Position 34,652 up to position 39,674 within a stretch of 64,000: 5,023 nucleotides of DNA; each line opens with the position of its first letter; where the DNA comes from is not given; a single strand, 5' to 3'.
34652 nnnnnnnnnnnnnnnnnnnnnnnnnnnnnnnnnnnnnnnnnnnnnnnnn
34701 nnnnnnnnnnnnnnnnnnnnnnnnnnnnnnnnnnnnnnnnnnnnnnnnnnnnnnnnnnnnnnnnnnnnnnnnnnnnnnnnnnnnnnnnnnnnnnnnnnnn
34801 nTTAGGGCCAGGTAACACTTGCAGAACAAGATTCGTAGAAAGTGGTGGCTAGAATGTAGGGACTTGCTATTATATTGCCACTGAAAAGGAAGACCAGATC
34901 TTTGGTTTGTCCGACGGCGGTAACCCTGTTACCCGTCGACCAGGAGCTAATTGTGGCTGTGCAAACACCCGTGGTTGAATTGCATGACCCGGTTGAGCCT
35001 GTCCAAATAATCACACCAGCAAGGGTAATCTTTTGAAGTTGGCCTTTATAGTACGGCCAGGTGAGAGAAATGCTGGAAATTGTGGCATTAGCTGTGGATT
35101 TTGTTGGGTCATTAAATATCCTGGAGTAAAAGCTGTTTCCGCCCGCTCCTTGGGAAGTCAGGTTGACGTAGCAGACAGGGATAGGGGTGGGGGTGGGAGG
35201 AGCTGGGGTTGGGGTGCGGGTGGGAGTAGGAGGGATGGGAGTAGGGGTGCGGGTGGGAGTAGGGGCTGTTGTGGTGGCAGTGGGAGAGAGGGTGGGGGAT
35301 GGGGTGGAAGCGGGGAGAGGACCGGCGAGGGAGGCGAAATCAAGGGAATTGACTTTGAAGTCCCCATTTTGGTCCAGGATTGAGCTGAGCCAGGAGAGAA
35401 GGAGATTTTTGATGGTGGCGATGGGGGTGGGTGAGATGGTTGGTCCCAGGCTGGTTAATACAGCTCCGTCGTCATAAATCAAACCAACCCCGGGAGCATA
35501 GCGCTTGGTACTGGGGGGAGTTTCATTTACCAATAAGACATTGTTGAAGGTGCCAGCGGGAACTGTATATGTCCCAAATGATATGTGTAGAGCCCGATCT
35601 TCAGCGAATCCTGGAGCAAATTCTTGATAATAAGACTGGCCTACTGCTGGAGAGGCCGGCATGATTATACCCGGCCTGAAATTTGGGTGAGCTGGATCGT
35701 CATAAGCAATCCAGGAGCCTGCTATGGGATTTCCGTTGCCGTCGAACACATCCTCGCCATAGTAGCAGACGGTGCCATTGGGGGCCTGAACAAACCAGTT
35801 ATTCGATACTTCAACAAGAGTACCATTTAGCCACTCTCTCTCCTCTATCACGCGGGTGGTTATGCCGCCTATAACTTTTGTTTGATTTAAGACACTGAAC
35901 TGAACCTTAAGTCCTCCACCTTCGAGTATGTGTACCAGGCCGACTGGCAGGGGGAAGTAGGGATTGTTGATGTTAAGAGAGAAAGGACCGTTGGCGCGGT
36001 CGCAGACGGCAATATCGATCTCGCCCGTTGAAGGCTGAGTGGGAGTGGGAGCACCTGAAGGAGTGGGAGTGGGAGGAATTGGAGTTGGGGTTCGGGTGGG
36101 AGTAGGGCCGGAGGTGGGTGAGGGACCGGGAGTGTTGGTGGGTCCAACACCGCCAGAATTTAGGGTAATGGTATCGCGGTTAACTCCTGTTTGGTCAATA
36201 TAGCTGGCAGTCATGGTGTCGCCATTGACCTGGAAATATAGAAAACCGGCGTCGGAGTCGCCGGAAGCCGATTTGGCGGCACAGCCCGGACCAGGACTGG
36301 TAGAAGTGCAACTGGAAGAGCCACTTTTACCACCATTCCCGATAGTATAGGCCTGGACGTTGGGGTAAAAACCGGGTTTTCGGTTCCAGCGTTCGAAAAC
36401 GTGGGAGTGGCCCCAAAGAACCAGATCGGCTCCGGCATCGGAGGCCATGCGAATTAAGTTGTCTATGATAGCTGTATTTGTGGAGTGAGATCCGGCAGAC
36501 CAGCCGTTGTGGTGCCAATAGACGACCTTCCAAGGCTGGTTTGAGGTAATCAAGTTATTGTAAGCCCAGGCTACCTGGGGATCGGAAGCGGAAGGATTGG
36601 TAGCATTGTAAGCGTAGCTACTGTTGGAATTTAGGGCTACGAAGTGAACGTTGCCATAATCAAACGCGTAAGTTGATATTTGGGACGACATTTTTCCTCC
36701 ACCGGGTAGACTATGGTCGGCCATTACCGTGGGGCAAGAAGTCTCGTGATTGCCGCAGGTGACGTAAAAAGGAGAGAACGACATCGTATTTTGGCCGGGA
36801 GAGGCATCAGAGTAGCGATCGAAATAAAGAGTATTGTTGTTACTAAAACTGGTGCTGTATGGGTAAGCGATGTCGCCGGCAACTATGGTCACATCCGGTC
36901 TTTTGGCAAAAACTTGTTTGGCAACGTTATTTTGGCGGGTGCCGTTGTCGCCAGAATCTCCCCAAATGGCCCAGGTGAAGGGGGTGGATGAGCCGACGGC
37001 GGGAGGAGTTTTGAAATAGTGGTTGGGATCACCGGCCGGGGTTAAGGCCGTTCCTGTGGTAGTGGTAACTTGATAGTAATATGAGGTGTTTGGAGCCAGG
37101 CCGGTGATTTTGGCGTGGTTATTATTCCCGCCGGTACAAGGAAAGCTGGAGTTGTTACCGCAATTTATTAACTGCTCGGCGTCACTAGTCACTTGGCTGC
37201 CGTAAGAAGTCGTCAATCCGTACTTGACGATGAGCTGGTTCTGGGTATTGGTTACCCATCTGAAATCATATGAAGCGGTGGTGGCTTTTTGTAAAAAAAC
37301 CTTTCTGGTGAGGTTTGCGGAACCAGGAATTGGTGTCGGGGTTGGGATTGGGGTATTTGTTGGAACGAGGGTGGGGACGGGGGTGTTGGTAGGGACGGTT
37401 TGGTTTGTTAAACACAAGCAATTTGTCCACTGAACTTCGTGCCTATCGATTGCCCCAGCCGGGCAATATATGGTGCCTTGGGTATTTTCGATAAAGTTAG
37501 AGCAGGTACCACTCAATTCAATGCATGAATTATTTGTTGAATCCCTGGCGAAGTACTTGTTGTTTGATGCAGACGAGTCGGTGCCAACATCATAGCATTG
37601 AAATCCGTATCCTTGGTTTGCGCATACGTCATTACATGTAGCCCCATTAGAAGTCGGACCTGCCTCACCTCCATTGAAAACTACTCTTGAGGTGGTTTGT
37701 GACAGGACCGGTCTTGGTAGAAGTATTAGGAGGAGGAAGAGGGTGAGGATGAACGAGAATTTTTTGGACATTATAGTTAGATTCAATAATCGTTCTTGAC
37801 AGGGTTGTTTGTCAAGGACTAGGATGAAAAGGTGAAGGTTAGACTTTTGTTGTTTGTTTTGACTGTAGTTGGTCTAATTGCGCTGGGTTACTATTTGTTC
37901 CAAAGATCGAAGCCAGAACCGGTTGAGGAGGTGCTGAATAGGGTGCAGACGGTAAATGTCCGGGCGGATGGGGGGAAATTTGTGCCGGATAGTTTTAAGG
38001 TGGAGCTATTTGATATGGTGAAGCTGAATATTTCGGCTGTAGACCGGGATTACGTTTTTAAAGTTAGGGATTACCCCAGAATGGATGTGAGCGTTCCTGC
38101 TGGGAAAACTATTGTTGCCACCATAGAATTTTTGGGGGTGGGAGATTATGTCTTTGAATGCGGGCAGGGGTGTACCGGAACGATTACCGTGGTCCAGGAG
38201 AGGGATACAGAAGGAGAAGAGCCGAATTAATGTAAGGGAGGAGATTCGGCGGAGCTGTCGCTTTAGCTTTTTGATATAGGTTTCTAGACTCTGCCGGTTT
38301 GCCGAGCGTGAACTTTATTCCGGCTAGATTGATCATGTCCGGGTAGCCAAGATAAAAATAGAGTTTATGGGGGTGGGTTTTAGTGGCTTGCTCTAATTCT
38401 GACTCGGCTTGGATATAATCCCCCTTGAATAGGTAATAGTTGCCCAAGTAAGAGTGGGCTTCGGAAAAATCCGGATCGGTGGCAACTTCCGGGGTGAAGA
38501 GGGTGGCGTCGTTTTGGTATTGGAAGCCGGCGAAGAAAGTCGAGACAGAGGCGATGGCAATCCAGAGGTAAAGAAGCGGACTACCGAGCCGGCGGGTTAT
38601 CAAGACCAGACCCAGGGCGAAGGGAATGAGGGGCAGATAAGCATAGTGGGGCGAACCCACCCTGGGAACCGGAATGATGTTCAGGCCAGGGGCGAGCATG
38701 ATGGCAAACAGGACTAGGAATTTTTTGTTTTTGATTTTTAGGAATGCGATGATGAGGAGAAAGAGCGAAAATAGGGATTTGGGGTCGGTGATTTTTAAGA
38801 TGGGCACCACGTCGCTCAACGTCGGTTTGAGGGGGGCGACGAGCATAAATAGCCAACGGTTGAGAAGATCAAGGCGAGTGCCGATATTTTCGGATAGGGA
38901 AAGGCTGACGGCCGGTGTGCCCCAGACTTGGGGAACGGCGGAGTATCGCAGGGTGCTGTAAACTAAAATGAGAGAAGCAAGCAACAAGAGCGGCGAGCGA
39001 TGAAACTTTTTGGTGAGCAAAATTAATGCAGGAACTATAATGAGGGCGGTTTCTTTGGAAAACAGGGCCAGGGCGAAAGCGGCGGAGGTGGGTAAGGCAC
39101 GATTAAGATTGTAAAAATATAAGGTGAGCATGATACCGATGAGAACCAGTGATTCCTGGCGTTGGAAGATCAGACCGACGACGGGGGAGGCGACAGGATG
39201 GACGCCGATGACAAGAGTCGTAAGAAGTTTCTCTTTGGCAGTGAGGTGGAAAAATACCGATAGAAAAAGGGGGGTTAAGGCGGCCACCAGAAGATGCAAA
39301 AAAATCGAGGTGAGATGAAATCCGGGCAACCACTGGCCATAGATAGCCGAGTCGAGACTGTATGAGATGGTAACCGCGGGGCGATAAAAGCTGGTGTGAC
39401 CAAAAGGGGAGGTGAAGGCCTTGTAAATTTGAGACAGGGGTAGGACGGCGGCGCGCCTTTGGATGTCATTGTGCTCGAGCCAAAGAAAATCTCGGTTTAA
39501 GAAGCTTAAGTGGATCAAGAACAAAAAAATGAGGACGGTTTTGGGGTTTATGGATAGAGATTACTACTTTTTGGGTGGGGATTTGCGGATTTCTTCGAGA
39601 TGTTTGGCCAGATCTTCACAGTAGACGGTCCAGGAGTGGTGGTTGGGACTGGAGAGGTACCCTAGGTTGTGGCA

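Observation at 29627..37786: Three consecutive giant surface proteins carrying near-identical internal dockerins (LamG lectin, unknown, purple acid phosphatase)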

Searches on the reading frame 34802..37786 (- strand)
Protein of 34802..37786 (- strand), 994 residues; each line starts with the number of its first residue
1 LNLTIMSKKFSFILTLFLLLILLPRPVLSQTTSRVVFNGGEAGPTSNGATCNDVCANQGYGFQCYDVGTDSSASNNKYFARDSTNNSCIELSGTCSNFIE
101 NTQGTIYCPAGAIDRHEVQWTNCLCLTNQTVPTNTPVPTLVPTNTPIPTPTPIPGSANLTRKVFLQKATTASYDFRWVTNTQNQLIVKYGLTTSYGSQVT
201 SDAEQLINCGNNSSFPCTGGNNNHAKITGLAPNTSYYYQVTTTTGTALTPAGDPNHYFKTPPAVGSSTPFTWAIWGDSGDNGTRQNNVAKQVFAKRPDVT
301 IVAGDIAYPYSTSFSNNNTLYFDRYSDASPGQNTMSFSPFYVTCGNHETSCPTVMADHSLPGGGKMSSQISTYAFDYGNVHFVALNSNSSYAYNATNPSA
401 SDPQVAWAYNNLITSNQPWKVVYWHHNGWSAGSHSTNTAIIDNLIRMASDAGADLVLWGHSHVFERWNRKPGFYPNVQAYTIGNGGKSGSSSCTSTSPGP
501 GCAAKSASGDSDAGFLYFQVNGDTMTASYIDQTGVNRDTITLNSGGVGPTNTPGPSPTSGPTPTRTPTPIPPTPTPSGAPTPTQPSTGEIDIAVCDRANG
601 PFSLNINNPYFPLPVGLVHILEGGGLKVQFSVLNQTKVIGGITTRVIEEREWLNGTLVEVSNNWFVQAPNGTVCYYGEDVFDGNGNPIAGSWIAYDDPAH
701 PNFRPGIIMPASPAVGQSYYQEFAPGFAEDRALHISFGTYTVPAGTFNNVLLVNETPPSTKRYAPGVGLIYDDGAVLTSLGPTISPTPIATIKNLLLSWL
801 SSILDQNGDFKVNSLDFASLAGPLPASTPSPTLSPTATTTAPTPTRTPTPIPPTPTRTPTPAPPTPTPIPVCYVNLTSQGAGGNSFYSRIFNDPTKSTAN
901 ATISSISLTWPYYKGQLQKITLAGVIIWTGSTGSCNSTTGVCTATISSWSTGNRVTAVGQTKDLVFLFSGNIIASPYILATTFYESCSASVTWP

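Call 3: search_protein_families(library=pfam, proteins=[window:34802-37786:-], max_evalue=1)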
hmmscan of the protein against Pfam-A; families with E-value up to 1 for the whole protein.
window:34802-37786:- (994 aa): 5 families
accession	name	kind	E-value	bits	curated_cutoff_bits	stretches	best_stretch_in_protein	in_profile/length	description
PF00149.33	Metallophos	-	1.3e-09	39.2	21.5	1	286-463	19-190/191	Calcineurin-like phosphoesterase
PF16656.11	Pur_ac_phosph_N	-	3.5e-09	37.5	30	1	167-245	10-83/93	Purple acid Phosphatase, N-terminal domain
PF00041.27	fn3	-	0.034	14.8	25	1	172-246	15-72/84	Fibronectin type III domain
PF16655.11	PhoD_N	-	0.049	14.6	30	1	224-250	60-84/90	PhoD-like phosphatase, N-terminal domain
PF09587.15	PGA_cap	-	0.071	13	27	1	420-470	192-239/255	Bacterial capsule synthesis protein PGA_cap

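Call 4: search_protein_families(library=ncbifam, proteins=[window:34802-37786:-], max_evalue=1)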
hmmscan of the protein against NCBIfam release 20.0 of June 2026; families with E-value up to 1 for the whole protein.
window:34802-37786:- (994 aa): 0 families

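Call 84: list_cluster_members(proteins=[window:34805-37771:-, P0016, P0001])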
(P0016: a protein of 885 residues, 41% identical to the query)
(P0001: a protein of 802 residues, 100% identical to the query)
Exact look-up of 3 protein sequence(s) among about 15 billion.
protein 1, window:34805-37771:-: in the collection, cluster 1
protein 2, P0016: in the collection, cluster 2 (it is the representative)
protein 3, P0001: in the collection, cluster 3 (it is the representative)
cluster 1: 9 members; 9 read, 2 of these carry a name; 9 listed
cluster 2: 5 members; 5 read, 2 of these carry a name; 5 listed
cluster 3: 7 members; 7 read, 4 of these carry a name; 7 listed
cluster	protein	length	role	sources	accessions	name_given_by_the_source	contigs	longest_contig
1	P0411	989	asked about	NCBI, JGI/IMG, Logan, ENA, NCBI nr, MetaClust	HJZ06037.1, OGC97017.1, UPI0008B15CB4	hypothetical protein A2634_00985 [Candidatus Amesbacteria bacterium ... | MAG: hypothetical protein A2634_00985 [Candidatus Amesbacteria bacterium ... | status=active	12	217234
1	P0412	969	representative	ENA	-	-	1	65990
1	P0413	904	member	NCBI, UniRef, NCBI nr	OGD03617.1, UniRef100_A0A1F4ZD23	hypothetical protein A2989_02965 [Candidatus Amesbacteria bacterium ... | Calcineurin-like phosphoesterase domain-containing protein n=1 Tax=Candidatus ... | MAG: hypothetical protein A2989_02965 [Candidatus Amesbacteria bacterium ...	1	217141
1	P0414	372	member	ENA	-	-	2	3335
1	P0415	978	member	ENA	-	-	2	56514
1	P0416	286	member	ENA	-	-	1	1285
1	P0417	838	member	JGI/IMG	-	-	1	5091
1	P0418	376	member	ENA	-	-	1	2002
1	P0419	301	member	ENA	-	-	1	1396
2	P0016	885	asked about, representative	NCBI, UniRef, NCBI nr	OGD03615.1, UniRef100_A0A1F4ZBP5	hypothetical protein A2989_02955 [Candidatus Amesbacteria bacterium ... | LamG-like jellyroll fold domain-containing protein n=1 Tax=Candidatus Amesbacteria ... | MAG: hypothetical protein A2989_02955 [Candidatus Amesbacteria bacterium ...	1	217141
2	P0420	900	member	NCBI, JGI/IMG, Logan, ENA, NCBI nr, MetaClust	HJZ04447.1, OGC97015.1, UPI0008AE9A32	hypothetical protein A2634_00975 [Candidatus Amesbacteria bacterium ... | MAG: hypothetical protein A2634_00975 [Candidatus Amesbacteria bacterium ... | status=active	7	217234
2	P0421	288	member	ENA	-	-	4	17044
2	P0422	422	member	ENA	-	-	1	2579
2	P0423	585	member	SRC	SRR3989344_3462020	-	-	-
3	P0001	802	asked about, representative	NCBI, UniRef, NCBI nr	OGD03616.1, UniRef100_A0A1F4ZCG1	hypothetical protein A2989_02960 [Candidatus Amesbacteria bacterium ... | Carbohydrate-binding module family 96 domain-containing protein n=1 Tax=Candidatus ... | MAG: hypothetical protein A2989_02960 [Candidatus Amesbacteria bacterium ...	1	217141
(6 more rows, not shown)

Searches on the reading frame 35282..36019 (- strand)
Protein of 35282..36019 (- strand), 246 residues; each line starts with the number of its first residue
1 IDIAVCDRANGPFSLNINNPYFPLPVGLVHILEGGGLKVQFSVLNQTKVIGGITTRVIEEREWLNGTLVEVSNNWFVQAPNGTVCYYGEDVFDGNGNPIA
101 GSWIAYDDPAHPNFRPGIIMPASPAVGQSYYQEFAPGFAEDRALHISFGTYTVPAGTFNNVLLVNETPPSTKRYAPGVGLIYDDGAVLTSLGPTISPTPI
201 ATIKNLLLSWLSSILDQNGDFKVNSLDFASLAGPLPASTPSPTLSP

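Call 43: find_homologous_proteins(query=window:35282-36019:-, max_evalue=0.001)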
Query window:35282-36019:- (246 aa): 403 proteins with E <= 0.001 among 1346 candidates; the best 120 are listed.
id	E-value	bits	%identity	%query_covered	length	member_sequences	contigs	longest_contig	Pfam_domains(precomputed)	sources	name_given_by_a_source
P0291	1.8e-77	279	63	77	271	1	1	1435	-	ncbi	-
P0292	3.3e-73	265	66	77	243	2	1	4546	-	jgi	jgi:hypothetical protein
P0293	4.3e-73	264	65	77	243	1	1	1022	-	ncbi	-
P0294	2.3e-72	262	64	77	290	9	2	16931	-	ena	-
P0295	2.3e-72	262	64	77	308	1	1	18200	-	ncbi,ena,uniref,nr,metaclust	ncbi:hypothetical protein A2W14_07510 [Candidatus Gottesmanbacteria bacterium RBG_16_37_8]|uniref:Do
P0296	1.4e-71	259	66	77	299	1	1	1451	PF00404.25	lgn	-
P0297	2.0e-71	259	65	77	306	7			PF00404.25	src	-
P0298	3.1e-70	255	61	77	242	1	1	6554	-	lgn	-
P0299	3.3e-70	255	63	78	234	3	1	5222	-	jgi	jgi:hypothetical protein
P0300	2.7e-69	252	63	77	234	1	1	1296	-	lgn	-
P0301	3.2e-69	251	62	77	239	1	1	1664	-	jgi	jgi:hypothetical protein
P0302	4.4e-69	251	63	77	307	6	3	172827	PF00404.25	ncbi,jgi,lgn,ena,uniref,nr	ncbi:MAG: hypothetical protein UV73_C0002G0016 [Candidatus Gottesmanbacteria bacterium GW2011_GWA2_4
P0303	5.9e-69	251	62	77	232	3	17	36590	-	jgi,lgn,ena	-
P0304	2.6e-68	248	62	77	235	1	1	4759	-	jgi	jgi:hypothetical protein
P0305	5.0e-68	248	61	77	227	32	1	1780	-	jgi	jgi:hypothetical protein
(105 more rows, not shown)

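Call 79: search_protein_families(library=phrogs, proteins=[window:35282-36019:-], max_evalue=0.01)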
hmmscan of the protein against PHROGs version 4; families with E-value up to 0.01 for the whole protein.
window:35282-36019:- (246 aa): 0 families

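Call 81: search_protein_families(library=pfam, proteins=[window:35282-36019:-], max_evalue=1)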
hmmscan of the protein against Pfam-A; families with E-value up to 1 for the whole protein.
window:35282-36019:- (246 aa): 2 families
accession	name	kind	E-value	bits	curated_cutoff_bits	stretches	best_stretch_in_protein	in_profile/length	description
PF06592.18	DUF1138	-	0.11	13.1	34.8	1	43-67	21-45/73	Protein of unknown function (DUF1138)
PF00404.24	Dockerin_1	-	0.25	12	22.9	1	216-230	3-17/57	Dockerin type I domain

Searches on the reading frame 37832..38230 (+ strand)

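Call 77: search_protein_families(library=pfam, proteins=[window:37832-38230:+], max_evalue=0.001)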
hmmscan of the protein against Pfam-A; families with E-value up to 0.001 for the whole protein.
window:37832-38230:+ (132 aa): 1 family
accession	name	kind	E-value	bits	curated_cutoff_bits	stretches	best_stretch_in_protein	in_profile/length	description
PF13473.12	Cupredoxin_1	-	0.00037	20.9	27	1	30-120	16-104/104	Cupredoxin-like domain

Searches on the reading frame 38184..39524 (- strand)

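Call 11: search_protein_families(library=pfam, proteins=[window:38184-39524:-], max_evalue=0.01)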
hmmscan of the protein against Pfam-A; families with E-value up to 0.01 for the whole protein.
window:38184-39524:- (446 aa): 8 families
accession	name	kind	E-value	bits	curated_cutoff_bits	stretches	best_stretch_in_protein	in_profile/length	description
PF07719.23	TPR_2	-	1.2e-06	28.7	27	1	355-385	2-32/34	Tetratricopeptide repeat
PF13424.12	TPR_12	-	0.00045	20.8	30.1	0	356-380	5-29/77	Tetratricopeptide repeat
PF13428.12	TPR_14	-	0.00075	20.4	23.5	0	356-386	3-33/44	Tetratricopeptide repeat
PF14559.12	TPR_19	-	0.0015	19.2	25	0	368-426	5-57/68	Tetratricopeptide repeat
PF13181.12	TPR_8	-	0.0024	18.4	25.7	0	360-382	7-29/34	Tetratricopeptide repeat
PF13431.12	TPR_17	-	0.0041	17.7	24.4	1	348-374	7-33/34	Tetratricopeptide repeat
PF00515.34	TPR_1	-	0.0062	16.8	27.8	0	355-385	2-32/34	Tetratricopeptide repeat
PF13374.12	TPR_10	-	0.0097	16.4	27.5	0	397-422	5-30/42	Tetratricopeptide repeat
